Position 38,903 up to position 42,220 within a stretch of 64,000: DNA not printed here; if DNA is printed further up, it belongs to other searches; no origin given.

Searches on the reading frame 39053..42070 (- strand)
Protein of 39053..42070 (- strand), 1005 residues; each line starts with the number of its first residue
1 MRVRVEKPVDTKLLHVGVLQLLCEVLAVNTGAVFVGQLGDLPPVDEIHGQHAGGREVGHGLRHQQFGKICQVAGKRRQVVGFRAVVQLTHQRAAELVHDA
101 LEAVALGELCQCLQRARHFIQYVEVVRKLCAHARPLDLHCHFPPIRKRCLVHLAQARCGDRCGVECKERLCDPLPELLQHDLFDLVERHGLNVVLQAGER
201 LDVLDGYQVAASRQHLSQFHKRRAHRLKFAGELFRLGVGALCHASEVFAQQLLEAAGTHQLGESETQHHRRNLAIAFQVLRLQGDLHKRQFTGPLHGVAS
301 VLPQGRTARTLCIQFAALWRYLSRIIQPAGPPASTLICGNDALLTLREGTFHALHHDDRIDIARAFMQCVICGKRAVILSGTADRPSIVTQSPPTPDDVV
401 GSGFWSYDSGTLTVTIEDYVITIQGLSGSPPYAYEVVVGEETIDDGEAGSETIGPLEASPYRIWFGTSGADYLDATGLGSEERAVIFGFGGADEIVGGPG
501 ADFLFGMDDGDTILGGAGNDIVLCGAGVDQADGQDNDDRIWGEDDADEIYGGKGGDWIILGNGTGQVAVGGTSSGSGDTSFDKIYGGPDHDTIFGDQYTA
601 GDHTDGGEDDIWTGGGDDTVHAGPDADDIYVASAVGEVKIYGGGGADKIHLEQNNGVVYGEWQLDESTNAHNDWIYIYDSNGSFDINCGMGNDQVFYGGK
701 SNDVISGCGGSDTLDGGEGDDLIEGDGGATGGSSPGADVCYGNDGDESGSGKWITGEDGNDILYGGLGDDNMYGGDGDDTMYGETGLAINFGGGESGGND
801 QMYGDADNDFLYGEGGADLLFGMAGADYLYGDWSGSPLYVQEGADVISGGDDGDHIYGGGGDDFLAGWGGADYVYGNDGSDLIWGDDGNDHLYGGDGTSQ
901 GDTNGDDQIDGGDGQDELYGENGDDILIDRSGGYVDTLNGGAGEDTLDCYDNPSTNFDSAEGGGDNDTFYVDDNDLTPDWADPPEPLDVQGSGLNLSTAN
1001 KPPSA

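Call 27: search_protein_families(library=pfam, proteins=[window:39053-42070:-], max_evalue=0.001)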
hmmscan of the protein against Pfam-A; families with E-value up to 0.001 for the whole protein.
window:39053-42070:- (1005 aa): 1 family
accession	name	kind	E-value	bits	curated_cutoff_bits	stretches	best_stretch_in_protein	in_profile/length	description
PF00353.25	HemolysinCabind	-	4.8e-43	145.1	23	6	797-829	4-36/36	RTX calcium-binding nonapeptide repeat (4 copies)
